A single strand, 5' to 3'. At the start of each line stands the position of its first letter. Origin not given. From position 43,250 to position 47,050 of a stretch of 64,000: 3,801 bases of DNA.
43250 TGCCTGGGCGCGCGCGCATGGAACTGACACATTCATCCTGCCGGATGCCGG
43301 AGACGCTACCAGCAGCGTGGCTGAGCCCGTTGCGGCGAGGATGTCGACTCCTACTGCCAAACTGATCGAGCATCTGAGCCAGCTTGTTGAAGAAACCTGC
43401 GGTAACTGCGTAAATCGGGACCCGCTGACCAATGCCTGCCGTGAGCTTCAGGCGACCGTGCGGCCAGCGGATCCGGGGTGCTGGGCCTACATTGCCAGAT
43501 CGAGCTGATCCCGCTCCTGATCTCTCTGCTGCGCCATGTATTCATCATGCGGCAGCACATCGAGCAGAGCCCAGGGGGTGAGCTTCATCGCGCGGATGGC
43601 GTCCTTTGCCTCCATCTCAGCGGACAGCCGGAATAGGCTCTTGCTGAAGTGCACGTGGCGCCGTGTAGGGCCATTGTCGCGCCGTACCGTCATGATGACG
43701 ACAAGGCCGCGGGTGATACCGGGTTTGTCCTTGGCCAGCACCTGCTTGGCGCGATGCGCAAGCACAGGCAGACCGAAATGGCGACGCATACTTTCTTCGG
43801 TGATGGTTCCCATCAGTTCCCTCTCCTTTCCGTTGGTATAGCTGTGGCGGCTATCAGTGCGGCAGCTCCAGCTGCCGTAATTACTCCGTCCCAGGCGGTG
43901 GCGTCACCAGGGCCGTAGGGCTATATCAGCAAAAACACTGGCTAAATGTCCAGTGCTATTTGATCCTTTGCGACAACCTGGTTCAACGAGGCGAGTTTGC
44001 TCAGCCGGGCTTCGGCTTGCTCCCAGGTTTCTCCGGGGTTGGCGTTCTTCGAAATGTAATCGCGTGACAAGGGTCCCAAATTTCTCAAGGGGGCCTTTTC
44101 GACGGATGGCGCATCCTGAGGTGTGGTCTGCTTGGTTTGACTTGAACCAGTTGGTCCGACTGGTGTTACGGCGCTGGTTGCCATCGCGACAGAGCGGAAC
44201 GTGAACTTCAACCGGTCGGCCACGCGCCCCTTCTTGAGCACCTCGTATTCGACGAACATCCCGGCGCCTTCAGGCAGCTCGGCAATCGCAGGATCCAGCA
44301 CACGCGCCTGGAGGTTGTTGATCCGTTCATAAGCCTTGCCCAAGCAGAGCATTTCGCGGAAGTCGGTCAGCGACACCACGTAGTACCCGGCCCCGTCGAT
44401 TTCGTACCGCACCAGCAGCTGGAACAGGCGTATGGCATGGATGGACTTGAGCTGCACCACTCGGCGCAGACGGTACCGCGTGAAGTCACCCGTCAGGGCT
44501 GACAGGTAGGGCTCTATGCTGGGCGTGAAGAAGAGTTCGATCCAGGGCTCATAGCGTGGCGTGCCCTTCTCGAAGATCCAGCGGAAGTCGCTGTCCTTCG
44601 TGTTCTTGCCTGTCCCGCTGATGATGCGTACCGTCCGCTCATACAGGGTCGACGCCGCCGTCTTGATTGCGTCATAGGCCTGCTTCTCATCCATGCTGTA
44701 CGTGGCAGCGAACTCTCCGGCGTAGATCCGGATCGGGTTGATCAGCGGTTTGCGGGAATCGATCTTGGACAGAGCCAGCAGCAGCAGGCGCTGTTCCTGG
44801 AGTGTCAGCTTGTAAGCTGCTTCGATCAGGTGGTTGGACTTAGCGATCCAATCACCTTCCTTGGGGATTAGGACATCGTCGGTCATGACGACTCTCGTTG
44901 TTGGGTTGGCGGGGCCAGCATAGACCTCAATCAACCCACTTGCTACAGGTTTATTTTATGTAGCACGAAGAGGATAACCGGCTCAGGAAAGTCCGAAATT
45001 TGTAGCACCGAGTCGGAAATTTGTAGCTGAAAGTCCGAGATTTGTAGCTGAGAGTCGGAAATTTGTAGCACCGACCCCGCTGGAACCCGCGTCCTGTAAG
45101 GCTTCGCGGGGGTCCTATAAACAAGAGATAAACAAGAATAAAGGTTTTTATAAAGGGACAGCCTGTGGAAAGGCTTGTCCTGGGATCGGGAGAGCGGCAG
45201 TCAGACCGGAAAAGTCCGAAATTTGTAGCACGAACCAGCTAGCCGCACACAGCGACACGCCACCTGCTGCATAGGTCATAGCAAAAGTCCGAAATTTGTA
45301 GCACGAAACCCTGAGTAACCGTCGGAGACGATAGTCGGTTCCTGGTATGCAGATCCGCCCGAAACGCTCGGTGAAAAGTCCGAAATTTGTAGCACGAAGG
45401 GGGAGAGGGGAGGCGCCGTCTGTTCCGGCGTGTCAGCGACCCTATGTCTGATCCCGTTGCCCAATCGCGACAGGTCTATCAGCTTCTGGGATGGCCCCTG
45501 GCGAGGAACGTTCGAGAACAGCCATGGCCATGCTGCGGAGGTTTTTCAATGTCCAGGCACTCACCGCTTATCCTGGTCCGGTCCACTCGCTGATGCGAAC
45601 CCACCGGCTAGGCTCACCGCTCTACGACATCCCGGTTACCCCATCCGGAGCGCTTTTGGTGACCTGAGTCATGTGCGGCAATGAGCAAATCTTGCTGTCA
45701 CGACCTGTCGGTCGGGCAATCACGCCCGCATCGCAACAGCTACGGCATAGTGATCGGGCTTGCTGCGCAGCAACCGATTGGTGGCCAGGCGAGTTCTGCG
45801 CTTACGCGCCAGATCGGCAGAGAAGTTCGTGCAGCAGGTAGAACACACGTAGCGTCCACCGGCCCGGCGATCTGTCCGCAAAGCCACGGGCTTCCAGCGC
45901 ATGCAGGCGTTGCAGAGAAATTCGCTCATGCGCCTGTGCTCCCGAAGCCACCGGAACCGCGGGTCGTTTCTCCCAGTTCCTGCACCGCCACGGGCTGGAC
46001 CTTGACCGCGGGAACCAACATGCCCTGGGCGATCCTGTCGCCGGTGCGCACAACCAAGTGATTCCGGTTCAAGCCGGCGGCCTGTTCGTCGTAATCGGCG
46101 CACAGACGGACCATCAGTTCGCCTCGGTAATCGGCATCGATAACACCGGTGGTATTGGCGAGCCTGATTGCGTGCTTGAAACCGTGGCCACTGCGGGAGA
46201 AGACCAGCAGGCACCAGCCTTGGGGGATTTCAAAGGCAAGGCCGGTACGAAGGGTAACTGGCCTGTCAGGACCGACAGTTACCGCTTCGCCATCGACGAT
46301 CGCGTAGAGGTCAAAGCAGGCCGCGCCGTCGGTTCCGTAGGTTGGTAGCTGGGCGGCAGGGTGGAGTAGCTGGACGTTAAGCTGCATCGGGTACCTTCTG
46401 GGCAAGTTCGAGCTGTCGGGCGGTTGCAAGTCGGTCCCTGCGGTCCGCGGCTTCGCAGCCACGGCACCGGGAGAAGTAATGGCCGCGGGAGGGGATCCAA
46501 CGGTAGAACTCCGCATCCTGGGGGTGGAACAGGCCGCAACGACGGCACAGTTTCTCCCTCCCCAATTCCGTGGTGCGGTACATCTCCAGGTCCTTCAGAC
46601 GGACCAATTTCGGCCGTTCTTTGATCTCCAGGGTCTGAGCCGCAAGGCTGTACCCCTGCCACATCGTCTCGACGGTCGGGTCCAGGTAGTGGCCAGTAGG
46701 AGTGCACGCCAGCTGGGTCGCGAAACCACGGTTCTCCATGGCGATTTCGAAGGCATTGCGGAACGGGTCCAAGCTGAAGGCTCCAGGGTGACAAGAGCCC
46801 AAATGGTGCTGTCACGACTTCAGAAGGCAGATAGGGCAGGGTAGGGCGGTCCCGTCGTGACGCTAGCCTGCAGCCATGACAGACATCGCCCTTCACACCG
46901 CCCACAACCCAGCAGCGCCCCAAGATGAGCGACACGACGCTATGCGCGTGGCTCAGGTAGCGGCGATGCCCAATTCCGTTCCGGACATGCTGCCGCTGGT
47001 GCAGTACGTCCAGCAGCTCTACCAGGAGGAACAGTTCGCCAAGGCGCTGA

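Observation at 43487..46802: Plasmid-type replicon (Rep_3 initiator, 23-bp iterons, dUTPase) inserted between terminase and portal; no integrase in the window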

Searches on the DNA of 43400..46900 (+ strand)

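Call 9: search_dna_similar(query=window:43400-46900:+, collection=phages, mode=near)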
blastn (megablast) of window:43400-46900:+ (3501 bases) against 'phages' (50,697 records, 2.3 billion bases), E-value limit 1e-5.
No match.

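Call 10: search_dna_similar(query=window:43400-46900:+, collection=plasmids, mode=near)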
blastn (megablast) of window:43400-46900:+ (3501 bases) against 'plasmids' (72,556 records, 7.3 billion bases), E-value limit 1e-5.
No match.

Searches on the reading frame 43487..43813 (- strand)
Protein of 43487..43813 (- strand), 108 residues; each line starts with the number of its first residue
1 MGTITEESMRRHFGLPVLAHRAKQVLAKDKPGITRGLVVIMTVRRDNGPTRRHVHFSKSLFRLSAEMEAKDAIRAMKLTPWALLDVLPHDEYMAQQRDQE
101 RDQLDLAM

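Call 6: search_protein_families(library=pfam, proteins=[window:43487-43813:-], max_evalue=0.01)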
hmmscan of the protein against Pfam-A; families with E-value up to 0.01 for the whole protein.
window:43487-43813:- (108 aa): 0 families

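Call 26: search_protein_families(library=phrogs, proteins=[window:43487-43813:-], max_evalue=0.001)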
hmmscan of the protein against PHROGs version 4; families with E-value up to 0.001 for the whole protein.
window:43487-43813:- (108 aa): 0 families
